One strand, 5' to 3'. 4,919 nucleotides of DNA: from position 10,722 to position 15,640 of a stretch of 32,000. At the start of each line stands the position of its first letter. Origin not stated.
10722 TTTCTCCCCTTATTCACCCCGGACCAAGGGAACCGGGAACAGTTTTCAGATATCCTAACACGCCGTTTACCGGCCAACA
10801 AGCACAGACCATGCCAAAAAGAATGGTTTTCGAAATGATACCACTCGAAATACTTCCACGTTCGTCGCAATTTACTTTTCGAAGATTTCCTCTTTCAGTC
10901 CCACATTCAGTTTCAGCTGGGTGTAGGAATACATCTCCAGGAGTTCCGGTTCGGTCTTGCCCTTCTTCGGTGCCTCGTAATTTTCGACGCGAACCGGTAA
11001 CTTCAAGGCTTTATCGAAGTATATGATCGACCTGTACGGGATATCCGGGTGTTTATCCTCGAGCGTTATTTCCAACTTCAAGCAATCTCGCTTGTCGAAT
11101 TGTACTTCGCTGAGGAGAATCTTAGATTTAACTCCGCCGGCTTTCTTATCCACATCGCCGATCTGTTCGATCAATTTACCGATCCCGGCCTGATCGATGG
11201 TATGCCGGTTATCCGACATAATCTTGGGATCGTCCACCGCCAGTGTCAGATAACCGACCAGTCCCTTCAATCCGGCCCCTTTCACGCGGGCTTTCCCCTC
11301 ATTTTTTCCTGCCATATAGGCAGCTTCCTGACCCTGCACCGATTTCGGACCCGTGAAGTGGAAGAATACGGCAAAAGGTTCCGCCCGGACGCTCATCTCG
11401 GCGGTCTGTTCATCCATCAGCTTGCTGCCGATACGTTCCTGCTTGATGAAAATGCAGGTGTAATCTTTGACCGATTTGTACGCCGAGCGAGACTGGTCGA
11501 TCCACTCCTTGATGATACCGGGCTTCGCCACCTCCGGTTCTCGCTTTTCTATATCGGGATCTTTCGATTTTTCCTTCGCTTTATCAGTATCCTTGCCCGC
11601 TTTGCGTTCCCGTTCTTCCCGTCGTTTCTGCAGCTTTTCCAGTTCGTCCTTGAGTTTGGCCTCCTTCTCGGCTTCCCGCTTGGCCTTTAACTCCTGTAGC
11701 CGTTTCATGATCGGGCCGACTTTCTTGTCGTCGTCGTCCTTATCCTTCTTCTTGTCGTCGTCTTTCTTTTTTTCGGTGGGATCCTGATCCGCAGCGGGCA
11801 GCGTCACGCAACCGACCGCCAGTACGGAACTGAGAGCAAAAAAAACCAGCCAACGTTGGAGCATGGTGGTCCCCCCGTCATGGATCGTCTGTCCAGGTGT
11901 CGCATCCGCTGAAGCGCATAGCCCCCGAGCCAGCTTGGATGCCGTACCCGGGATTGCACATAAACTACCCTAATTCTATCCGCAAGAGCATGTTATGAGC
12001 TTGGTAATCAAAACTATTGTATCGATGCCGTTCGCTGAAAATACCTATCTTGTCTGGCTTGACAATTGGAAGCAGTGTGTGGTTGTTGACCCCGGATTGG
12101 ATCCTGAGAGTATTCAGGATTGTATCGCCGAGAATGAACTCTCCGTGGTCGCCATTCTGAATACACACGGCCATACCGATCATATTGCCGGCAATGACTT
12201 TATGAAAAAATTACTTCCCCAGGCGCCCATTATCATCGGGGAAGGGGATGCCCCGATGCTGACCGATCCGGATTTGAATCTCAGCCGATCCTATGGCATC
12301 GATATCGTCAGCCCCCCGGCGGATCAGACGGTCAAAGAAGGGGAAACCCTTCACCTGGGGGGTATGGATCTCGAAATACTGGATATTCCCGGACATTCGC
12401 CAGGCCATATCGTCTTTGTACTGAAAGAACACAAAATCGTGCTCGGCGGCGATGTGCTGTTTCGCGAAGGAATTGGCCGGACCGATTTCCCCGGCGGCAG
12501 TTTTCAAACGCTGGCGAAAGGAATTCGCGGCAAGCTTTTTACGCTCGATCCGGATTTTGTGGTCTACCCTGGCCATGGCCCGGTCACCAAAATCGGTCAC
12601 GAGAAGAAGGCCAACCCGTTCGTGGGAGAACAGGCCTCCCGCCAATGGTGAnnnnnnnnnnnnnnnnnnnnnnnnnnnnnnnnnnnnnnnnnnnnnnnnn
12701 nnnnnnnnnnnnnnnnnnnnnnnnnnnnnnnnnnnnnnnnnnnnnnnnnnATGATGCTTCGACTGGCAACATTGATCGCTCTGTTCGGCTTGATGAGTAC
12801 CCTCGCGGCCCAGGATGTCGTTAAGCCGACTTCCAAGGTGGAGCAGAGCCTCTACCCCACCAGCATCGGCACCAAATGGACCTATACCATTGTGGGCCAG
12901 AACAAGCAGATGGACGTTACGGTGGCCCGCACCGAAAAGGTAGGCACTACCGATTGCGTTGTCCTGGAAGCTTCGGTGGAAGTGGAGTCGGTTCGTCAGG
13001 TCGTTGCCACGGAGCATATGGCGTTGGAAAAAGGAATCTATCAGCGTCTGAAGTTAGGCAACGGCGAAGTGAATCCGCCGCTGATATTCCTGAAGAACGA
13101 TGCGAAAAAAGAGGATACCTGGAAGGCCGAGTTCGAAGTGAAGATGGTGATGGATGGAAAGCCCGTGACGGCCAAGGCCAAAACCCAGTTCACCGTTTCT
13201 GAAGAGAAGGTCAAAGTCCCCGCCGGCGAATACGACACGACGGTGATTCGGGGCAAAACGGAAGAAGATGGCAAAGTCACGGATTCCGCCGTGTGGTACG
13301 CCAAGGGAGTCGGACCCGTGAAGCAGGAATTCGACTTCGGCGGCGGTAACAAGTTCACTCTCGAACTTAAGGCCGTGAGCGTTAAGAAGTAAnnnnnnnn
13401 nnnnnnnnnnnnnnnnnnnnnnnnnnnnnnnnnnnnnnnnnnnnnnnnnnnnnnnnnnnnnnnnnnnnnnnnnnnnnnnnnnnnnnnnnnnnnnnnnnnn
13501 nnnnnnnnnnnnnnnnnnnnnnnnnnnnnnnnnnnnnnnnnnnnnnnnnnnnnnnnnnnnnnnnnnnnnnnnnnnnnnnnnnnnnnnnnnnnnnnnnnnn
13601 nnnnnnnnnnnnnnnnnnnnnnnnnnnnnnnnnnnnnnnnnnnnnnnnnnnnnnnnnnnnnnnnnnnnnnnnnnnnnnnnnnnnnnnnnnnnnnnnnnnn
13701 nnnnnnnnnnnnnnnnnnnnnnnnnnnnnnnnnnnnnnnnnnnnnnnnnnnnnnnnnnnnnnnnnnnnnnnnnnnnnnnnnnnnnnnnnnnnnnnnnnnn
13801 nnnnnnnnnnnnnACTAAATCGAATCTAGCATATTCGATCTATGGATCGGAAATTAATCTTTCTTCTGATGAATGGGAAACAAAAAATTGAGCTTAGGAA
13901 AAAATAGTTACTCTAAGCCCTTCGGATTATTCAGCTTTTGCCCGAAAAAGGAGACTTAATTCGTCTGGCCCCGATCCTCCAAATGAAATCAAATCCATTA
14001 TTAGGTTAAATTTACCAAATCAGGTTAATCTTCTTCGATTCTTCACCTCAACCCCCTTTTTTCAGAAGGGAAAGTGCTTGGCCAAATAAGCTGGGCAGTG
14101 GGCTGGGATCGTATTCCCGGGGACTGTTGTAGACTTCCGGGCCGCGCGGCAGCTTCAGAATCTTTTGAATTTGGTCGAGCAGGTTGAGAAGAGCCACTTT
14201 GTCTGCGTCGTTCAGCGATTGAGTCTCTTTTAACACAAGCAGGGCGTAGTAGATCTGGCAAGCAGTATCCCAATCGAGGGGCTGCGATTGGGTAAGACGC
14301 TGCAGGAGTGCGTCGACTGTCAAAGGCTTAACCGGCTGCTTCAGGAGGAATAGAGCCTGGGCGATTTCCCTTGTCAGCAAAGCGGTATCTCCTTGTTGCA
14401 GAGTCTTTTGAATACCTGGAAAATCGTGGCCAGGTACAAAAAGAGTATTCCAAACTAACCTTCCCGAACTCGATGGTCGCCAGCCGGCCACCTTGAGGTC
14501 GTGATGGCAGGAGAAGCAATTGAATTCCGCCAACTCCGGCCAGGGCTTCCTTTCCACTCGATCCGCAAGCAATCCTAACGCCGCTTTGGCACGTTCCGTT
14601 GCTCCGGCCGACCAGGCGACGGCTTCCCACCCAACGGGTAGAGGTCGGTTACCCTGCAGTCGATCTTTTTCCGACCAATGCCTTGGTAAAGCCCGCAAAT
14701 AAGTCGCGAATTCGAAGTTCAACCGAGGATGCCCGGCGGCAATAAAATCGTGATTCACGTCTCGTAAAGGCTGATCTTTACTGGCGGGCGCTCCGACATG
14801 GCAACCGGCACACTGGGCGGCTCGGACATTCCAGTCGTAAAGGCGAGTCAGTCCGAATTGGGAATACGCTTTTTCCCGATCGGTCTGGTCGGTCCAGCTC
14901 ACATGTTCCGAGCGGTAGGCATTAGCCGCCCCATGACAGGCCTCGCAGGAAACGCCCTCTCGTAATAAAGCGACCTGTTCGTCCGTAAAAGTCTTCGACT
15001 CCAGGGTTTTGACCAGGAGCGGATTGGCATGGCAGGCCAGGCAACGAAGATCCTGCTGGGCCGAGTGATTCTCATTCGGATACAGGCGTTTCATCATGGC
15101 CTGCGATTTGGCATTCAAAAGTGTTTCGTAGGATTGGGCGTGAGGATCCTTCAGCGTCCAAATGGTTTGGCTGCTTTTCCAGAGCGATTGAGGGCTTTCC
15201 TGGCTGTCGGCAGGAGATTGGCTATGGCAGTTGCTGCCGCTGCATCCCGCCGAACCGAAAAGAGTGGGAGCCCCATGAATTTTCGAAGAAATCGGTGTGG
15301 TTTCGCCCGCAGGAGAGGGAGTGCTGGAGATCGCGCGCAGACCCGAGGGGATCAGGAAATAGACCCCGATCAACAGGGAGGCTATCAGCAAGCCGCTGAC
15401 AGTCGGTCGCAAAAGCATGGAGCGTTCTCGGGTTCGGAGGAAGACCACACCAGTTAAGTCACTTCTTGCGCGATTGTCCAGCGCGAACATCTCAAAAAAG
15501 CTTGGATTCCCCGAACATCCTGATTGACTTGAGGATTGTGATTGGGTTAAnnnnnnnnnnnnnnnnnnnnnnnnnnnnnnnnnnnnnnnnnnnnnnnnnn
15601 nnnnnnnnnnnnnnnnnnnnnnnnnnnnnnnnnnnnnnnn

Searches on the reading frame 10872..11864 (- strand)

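Call 27: search_protein_families(library=pfam, proteins=[window:10872-11864:-], max_evalue=0.00001)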
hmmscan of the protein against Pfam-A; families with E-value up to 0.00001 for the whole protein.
window:10872-11864:- (330 aa): 1 family
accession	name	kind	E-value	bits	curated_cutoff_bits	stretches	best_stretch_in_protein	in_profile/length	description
PF07608.17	DUF1571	-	9.4e-46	156.3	27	1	132-329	1-200/208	Protein of unknown function (DUF1571)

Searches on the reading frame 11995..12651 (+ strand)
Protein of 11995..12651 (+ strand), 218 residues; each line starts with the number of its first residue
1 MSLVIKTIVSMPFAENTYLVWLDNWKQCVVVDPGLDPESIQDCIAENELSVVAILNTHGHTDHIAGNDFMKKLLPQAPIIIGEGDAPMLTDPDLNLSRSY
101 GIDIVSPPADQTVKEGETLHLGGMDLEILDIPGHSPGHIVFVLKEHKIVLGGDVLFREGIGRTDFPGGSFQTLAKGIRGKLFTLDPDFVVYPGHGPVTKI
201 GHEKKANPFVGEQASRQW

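Call 38: search_protein_families(library=pfam, proteins=[window:11995-12651:+], max_evalue=0.0001)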
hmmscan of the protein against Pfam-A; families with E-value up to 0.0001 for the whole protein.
window:11995-12651:+ (218 aa): 2 families
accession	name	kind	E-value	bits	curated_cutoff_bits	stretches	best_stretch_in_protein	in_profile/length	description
PF00753.33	Lactamase_B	-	1.9e-31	110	22.7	1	13-194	4-196/196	Metallo-beta-lactamase superfamily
PF12706.13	Lactamase_B_2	-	5.4e-05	23.3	27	1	29-137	3-116/200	Beta-lactamase superfamily domain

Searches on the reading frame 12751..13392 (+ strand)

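Call 38: search_protein_families(library=pfam, proteins=[window:12751-13392:+], max_evalue=0.0001)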
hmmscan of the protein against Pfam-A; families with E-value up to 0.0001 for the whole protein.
window:12751-13392:+ (213 aa): 1 family
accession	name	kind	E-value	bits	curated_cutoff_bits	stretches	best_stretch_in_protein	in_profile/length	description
PF21347.3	DUF3108_like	-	1.1e-05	25.9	27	1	147-193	135-185/199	DUF3108-like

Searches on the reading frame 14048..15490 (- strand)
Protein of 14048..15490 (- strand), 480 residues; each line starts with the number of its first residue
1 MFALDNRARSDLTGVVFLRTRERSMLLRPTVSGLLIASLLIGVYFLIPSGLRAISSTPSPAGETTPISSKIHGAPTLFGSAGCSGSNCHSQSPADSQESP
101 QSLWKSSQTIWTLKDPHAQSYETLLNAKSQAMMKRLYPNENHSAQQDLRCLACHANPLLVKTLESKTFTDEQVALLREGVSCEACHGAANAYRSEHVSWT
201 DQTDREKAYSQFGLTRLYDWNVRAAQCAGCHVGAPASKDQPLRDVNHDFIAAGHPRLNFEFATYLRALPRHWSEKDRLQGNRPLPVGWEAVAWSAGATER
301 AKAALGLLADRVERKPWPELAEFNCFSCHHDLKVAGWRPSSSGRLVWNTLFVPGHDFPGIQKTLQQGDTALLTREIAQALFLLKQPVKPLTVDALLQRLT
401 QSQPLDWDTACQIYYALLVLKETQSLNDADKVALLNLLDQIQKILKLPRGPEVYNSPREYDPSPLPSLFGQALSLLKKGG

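Call 5: search_protein_families(library=pfam, proteins=[window:14048-15490:-], max_evalue=0.001)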
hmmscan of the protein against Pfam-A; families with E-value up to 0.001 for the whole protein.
window:14048-15490:- (480 aa): 2 families
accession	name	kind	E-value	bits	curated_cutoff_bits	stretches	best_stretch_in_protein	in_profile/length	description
PF13435.11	Cytochrome_C554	-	9.5e-10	39.7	20.8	1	107-187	9-84/84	Cytochrome c554 and c-prime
PF14522.11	Cytochrome_C7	-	3e-07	30.6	24.8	1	139-231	5-66/67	Cytochrome c7 and related cytochrome c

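Call 40: search_protein_families(library=ncbifam, proteins=[window:14048-15490:-], max_evalue=0.01)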
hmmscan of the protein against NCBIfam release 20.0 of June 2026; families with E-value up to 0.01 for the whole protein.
window:14048-15490:- (480 aa): 5 families
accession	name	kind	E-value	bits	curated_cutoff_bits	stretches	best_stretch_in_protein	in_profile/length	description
NF043010.1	Cyt554_Nsmonas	equivalog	8.9e-08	31.8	400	1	93-266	27-196/238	cytochrome c-550 CycA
TIGR04257.1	nanowire_3heme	domain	0.00022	21.3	40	1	130-195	8-67/75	c(7)-type cytochrome triheme domain-containing protein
TIGR03508.1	decahem_SO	subfamily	0.00028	20.4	192.2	1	149-233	4-79/258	DmsE family decaheme c-type cytochrome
NF041198.1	UshA_like_PCGU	equivalog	0.0011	17.6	275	1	140-195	435-488/519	UshA-like (seleno)protein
TIGR01904.2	GSu_C4xC__C2xCH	domain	0.0012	18.5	27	0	219-240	43-65/73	CxxxxCH/CxxCH domain c-type cytochrome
